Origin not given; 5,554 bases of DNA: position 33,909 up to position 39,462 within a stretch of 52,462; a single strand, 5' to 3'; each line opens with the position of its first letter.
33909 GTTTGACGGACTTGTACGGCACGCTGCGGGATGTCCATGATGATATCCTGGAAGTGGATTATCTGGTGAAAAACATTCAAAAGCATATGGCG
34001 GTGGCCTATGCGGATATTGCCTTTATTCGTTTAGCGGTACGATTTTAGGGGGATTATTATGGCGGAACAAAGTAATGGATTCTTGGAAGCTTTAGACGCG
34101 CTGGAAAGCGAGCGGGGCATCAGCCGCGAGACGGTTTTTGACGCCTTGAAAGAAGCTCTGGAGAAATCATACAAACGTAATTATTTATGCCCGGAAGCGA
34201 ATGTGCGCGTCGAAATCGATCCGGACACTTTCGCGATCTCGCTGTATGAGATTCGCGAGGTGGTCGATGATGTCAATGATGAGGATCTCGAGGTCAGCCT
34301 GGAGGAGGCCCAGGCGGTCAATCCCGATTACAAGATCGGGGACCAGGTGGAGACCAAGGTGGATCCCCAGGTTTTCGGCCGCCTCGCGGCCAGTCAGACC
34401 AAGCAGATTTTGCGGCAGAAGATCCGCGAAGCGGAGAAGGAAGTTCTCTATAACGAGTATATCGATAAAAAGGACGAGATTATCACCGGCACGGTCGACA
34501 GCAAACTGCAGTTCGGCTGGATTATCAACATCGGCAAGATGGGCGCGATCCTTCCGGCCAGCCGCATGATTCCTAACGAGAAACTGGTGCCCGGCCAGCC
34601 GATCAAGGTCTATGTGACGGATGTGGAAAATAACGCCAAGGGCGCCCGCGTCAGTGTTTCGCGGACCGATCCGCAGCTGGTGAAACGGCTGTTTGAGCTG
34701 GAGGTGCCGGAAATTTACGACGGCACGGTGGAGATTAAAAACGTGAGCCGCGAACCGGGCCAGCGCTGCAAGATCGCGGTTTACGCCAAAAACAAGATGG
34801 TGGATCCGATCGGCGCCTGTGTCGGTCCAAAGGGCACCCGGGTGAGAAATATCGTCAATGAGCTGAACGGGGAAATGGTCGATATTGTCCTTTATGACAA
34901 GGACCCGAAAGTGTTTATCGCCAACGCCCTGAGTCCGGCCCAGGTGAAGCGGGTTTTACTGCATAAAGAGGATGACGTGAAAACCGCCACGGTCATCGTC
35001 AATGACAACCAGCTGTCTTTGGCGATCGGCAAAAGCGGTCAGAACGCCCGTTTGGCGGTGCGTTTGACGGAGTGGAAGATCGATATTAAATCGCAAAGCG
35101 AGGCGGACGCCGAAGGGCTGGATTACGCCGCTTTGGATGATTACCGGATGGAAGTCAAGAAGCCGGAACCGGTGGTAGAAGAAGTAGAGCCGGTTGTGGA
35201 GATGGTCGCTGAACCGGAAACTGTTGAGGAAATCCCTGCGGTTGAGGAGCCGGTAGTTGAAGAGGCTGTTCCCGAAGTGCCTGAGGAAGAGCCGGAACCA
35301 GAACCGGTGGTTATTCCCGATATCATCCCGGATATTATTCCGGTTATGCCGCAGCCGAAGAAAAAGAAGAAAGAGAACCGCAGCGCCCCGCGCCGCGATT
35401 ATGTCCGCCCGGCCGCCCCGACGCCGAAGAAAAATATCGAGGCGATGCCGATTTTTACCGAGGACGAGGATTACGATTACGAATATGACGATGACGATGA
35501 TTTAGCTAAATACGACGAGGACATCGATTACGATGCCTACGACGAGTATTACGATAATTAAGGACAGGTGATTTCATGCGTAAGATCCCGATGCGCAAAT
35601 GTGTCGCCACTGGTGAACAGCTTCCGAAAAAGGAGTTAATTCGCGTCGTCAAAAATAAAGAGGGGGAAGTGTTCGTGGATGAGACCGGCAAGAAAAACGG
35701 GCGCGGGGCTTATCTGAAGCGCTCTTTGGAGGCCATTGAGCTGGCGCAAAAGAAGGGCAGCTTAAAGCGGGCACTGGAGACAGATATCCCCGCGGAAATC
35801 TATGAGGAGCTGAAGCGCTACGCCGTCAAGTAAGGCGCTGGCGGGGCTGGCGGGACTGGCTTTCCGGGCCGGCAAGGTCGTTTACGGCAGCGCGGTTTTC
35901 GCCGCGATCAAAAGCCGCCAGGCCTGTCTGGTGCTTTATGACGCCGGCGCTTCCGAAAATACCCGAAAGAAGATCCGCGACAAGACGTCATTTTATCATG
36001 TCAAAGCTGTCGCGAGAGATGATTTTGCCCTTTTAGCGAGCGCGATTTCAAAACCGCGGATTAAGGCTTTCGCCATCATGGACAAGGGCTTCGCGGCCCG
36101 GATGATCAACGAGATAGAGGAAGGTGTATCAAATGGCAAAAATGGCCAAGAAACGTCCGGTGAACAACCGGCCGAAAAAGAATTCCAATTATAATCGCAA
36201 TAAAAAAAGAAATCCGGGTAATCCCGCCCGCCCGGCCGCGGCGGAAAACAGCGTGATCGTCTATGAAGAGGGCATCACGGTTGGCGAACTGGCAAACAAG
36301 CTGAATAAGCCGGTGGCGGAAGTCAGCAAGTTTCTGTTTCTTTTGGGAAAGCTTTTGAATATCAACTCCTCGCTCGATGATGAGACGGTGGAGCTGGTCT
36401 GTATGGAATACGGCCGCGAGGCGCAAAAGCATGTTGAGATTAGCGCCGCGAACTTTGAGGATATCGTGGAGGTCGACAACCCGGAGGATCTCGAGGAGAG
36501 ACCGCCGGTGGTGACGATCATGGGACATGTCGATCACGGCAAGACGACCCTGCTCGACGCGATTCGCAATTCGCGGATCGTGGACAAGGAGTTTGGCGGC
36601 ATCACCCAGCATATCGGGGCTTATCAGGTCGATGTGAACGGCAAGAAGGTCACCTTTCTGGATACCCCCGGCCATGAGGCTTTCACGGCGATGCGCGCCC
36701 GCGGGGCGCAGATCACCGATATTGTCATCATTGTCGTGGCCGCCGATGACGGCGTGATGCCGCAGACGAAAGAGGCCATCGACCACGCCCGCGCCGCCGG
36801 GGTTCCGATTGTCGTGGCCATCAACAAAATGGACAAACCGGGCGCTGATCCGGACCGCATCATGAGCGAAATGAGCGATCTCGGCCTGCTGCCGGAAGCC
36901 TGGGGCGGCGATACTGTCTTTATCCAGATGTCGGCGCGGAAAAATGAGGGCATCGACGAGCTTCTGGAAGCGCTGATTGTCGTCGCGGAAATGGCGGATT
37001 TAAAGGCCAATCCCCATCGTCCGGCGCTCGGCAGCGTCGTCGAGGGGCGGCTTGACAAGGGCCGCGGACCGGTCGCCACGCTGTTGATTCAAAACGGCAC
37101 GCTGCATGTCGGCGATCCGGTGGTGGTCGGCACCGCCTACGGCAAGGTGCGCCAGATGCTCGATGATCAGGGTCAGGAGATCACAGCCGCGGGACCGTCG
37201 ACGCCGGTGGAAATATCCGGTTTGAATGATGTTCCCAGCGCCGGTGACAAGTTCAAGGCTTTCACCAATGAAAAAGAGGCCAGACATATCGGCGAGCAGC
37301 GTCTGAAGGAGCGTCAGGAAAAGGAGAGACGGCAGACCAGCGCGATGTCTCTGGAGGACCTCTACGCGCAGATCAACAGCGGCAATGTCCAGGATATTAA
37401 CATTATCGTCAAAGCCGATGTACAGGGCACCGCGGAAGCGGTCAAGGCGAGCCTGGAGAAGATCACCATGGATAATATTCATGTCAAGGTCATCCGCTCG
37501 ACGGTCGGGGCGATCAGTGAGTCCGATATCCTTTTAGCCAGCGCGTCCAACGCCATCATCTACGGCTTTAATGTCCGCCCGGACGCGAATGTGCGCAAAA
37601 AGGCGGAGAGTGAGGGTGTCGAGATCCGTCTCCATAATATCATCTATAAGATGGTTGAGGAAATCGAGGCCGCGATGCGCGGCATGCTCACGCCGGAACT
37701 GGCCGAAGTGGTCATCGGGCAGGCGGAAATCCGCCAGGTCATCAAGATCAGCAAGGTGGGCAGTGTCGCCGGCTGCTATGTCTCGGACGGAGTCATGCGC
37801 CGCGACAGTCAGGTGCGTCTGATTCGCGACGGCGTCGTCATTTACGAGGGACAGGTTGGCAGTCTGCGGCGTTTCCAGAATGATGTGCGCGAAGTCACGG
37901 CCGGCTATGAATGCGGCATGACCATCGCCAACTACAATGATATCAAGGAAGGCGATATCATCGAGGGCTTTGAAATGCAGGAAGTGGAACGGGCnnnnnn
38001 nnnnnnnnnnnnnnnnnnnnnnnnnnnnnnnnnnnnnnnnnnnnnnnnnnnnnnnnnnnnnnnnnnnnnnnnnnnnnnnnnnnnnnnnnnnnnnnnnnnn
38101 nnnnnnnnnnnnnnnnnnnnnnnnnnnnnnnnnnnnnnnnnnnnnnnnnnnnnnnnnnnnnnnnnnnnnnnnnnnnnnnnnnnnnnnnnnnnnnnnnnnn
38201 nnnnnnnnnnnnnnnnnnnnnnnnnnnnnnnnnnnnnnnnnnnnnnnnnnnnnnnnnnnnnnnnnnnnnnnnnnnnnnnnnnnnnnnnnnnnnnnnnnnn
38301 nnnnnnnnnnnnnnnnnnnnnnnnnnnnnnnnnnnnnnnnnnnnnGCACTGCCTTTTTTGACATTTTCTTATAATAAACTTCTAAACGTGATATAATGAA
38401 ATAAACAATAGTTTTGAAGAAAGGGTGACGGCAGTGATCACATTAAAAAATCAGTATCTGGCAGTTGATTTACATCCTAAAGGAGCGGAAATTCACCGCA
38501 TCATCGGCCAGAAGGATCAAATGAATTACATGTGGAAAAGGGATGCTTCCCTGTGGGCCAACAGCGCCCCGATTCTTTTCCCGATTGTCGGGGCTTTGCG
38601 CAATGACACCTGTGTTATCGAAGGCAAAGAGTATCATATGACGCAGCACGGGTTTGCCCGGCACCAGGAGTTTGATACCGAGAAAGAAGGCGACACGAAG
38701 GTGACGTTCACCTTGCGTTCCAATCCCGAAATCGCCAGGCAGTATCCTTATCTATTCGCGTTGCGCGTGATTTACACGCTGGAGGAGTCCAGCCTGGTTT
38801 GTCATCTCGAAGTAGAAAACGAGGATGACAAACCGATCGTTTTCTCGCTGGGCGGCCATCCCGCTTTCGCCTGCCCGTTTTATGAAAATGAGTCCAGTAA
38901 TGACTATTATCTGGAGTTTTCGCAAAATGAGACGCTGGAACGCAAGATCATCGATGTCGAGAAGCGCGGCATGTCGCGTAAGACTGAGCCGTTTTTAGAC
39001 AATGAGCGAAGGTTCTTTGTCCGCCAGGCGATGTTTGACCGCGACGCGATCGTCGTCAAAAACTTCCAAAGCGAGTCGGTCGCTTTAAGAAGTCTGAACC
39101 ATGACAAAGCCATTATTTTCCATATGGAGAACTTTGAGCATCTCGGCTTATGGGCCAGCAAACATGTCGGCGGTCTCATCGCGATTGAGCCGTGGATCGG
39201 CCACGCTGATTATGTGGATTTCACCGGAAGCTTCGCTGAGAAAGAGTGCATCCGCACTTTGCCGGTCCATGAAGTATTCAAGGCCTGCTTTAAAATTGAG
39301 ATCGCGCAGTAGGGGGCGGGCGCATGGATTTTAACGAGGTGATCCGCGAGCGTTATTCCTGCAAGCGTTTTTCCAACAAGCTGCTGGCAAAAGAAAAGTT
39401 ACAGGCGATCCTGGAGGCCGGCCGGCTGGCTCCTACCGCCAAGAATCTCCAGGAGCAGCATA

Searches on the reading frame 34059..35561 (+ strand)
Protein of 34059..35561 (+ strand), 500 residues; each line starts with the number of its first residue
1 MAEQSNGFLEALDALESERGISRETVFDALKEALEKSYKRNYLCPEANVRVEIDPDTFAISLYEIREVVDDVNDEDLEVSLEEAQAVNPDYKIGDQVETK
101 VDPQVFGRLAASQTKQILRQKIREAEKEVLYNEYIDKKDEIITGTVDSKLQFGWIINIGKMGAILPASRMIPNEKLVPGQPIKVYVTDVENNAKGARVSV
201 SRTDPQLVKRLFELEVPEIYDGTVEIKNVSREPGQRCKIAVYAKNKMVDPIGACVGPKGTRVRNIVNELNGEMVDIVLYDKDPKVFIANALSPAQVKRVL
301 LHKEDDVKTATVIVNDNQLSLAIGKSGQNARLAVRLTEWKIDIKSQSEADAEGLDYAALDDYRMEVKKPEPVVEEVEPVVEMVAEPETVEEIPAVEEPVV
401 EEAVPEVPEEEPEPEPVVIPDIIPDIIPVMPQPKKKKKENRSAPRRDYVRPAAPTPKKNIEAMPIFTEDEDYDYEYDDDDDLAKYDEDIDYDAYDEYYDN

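Call 48: search_protein_families(library=pfam, proteins=[window:34059-35561:+], max_evalue=0.00001)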
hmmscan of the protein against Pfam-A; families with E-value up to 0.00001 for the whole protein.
window:34059-35561:+ (500 aa): 3 families
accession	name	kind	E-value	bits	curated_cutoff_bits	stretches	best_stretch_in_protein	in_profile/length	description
PF08529.16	NusA_N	-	1.6e-38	132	23.8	1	8-128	2-119/119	NusA N-terminal domain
PF13184.12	KH_5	-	5.3e-28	97.4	27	1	233-299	1-67/69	NusA-like KH domain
PF00575.29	S1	-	1.1e-08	35.8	22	1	136-200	2-73/74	S1 RNA binding domain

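Call 55: find_homologous_proteins(query=window:34059-35561:+, max_evalue=1e-50)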
Query window:34059-35561:+ (500 aa): 7966 proteins with E <= 1e-50 among 8000 candidates; the best 120 are listed.
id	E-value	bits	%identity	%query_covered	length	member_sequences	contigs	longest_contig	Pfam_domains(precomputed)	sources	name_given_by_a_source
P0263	0.0e+0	1082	100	100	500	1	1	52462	PF13184.13,PF26594.2,PF00575.30,PF08529.17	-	-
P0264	1.0e-172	594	-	-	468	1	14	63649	PF13184.13,PF26594.2,PF00575.30,PF08529.17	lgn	-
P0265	2.1e-171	589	62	99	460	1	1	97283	PF13184.13,PF26594.2,PF00575.30,PF08529.17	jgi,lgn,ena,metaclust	metaclust:\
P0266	1.9e-170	586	75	71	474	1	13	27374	PF13184.13,PF26594.2,PF00575.30,PF08529.17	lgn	-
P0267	1.7e-169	583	75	71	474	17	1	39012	PF13184.13,PF26594.2,PF00575.30,PF08529.17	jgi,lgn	-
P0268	3.5e-168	579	70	80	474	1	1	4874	PF13184.13,PF26594.2,PF00575.30,PF08529.17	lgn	-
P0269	5.4e-168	578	64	99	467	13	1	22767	PF13184.13,PF26594.2,PF00575.30,PF08529.17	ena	-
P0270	5.6e-168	578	71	73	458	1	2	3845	PF13184.13,PF26594.2,PF00575.30,PF08529.17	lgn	-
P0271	1.0e-167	577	63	99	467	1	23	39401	PF13184.13,PF26594.2,PF08529.17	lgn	-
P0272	2.1e-167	576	75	70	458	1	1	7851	PF13184.13,PF26594.2,PF00575.30,PF08529.17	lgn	-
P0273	2.7e-167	576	74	72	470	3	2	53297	PF13184.13,PF26594.2,PF00575.30,PF08529.17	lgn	-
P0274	6.9e-167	574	63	99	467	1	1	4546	PF13184.13,PF26594.2,PF08529.17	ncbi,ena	-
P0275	1.1e-165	570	74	70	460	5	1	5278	PF13184.13,PF26594.2,PF00575.30,PF08529.17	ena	-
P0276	2.4e-165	569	74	71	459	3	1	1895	PF13184.13,PF26594.2,PF00575.30,PF08529.17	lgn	-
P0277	2.9e-164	566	73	71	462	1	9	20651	PF13184.13,PF26594.2,PF00575.30,PF08529.17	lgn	-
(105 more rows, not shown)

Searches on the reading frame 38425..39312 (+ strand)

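Call 48: search_protein_families(library=pfam, proteins=[window:38425-39312:+], max_evalue=0.00001)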
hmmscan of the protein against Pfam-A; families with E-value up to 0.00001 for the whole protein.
window:38425-39312:+ (295 aa): 1 family
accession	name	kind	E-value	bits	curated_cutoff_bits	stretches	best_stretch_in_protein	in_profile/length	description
PF01263.26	Aldose_epim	-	2.5e-26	93.2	27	1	4-239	2-257/299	Aldose 1-epimerase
